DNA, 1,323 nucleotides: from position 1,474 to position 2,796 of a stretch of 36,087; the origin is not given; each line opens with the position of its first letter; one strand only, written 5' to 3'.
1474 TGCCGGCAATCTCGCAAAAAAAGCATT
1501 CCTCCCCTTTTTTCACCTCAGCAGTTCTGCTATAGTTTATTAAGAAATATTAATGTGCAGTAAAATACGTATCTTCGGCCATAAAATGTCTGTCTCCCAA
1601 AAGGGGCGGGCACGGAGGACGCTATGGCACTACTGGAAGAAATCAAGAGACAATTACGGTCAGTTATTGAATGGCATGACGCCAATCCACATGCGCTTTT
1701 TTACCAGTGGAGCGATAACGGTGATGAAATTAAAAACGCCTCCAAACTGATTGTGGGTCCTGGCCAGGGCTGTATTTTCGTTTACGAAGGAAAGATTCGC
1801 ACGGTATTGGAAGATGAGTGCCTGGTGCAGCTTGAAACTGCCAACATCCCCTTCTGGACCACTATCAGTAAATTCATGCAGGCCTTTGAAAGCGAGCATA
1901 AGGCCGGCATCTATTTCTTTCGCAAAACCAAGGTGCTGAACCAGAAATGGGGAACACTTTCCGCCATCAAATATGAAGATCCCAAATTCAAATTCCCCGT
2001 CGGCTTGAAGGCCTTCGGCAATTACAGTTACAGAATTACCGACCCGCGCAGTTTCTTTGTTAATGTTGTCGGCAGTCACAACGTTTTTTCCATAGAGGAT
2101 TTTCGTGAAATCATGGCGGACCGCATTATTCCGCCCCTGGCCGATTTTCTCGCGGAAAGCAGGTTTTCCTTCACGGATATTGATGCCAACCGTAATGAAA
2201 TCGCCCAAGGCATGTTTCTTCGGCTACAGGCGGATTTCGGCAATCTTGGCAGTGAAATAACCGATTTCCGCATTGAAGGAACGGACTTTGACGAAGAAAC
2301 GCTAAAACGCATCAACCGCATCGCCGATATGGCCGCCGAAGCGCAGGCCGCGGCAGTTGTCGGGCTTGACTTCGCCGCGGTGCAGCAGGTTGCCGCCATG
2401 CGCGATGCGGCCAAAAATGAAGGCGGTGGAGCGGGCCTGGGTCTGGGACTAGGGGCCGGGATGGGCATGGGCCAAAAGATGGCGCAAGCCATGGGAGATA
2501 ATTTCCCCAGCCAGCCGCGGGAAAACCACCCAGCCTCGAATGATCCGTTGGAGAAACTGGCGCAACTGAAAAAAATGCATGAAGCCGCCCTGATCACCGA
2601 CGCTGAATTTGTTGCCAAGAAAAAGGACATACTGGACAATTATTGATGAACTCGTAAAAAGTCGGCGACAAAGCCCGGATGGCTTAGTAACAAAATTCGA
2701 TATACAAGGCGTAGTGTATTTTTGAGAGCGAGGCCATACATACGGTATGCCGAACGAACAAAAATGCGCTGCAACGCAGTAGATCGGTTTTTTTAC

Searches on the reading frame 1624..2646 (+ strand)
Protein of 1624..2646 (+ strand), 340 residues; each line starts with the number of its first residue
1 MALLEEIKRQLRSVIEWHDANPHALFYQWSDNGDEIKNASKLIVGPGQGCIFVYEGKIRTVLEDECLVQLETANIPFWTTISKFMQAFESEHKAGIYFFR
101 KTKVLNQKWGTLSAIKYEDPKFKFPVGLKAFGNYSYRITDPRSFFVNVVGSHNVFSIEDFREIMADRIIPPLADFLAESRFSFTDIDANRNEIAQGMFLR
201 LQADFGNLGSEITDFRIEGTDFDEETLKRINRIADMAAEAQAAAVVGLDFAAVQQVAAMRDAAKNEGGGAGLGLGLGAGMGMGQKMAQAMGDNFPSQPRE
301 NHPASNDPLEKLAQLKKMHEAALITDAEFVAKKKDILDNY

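Call 9: search_protein_families(library=pfam, proteins=[window:1624-2646:+], max_evalue=0.001)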
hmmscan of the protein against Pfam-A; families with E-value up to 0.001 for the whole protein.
window:1624-2646:+ (340 aa): 3 families
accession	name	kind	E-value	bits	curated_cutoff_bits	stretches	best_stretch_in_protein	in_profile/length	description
PF13421.11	Band_7_1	-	8.2e-38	130.6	24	1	27-236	2-209/211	SPFH domain-Band 7 family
PF01145.31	Band_7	-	1.1e-09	39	23.6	1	134-243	66-168/176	SPFH domain / Band 7 family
PF09851.14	SHOCT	-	0.00026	21.1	27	1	310-337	1-28/28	Short C-terminal domain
